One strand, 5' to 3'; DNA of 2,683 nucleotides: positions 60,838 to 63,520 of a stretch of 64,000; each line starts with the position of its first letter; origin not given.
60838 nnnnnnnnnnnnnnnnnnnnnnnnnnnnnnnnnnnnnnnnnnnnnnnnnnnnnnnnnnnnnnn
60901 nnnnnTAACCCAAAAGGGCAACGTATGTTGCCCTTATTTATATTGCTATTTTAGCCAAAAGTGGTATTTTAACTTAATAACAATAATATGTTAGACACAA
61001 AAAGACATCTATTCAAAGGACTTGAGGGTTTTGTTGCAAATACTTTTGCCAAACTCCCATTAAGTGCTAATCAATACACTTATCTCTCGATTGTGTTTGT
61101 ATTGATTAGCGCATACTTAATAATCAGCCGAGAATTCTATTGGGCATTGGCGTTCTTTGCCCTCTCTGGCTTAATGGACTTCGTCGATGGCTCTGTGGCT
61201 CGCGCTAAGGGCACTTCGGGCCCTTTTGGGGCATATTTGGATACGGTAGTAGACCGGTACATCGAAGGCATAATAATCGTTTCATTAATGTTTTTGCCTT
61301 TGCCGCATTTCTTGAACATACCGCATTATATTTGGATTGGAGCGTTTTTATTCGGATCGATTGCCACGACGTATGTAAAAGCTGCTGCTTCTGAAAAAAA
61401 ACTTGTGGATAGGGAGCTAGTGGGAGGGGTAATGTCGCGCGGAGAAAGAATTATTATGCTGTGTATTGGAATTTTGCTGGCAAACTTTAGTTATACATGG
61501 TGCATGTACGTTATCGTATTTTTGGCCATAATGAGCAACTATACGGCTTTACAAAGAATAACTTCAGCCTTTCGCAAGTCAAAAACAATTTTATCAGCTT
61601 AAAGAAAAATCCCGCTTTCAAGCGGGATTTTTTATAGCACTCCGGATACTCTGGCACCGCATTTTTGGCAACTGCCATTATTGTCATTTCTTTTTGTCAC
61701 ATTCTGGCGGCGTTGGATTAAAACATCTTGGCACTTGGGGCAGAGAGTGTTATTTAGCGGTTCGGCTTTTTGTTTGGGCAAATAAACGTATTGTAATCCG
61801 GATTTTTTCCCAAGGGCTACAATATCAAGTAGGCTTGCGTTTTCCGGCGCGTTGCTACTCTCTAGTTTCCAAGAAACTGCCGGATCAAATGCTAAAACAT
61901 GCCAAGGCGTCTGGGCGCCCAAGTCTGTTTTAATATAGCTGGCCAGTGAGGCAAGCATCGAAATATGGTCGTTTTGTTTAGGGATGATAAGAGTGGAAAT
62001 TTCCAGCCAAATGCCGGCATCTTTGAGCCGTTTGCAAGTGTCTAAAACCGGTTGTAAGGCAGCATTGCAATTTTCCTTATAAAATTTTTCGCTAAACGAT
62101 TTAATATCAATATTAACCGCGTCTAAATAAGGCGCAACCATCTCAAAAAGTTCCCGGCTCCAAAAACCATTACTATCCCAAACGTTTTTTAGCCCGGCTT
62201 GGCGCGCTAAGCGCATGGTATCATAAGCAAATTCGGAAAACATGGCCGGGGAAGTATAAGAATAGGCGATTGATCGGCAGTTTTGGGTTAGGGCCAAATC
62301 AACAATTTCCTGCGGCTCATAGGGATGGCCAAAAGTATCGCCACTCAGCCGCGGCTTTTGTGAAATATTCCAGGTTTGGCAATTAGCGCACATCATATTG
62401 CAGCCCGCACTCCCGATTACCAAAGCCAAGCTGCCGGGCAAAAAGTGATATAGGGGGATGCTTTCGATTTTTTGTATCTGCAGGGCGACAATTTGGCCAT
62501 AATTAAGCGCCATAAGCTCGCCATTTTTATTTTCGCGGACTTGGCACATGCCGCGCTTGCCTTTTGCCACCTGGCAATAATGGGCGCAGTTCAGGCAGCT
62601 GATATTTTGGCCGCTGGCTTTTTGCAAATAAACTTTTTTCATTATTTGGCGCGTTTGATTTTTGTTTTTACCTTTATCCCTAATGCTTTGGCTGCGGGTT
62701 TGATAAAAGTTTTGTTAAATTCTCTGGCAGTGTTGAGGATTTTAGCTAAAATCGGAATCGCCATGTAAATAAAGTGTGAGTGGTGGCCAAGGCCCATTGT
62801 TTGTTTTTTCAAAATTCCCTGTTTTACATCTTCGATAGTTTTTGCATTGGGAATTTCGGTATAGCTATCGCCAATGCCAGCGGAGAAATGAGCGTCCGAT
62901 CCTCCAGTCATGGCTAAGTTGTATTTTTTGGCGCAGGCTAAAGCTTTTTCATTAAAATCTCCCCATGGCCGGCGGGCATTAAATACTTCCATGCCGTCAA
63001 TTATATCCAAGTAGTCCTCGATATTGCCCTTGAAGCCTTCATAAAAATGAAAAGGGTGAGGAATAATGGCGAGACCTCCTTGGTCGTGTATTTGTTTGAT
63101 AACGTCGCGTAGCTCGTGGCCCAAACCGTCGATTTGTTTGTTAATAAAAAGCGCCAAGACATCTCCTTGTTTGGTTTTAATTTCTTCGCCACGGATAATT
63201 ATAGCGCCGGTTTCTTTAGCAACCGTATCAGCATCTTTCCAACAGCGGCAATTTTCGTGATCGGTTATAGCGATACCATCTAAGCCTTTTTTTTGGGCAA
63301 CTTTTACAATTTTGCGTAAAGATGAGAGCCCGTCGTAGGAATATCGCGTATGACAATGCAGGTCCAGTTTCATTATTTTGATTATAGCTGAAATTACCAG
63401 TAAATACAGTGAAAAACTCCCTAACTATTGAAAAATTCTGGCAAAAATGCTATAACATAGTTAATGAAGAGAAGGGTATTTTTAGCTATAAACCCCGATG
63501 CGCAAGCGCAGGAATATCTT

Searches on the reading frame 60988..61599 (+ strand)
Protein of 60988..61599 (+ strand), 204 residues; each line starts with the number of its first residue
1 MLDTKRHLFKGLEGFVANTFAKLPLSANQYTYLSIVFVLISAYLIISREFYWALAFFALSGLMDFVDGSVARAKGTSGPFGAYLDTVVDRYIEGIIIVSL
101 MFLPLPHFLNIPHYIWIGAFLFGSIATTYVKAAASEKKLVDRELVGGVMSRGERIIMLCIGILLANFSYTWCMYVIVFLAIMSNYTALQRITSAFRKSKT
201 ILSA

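Call 88: search_protein_families(library=pfam, proteins=[window:60988-61599:+], max_evalue=0.001)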
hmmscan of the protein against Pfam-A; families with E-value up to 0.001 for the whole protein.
window:60988-61599:+ (204 aa): 1 family
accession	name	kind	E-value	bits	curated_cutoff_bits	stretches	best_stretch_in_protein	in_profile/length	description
PF01066.26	CDP-OH_P_transf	-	1.3e-17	65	22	1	27-181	4-151/152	CDP-alcohol phosphatidyltransferase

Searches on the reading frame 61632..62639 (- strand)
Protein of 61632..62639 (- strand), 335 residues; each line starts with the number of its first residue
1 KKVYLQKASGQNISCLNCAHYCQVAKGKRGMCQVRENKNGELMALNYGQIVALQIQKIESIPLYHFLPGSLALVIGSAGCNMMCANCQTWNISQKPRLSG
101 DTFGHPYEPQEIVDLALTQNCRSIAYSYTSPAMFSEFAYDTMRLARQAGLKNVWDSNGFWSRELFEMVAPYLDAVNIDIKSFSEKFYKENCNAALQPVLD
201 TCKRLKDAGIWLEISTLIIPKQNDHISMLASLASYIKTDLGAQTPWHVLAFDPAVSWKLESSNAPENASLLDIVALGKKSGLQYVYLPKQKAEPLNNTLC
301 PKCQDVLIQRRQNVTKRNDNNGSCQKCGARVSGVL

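Call 88: search_protein_families(library=pfam, proteins=[window:61632-62639:-], max_evalue=0.001)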
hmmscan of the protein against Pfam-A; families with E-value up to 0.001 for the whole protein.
window:61632-62639:- (335 aa): 1 family
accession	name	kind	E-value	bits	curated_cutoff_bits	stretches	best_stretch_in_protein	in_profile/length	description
PF04055.27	Radical_SAM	-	1.1e-16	61.9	29.5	1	77-225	4-157/166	Radical SAM superfamily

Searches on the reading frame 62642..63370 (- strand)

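Call 88: search_protein_families(library=pfam, proteins=[window:62642-63370:-], max_evalue=0.001)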
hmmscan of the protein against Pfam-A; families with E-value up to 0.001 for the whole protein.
window:62642-63370:- (242 aa): 2 families
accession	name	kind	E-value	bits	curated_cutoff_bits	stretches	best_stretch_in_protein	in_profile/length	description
PF13263.12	PHP_C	-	1.9e-14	53.3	21.3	1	139-190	3-55/56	PHP-associated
PF02811.25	PHP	-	3.2e-13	50.8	26.4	1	3-111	1-71/164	PHP domain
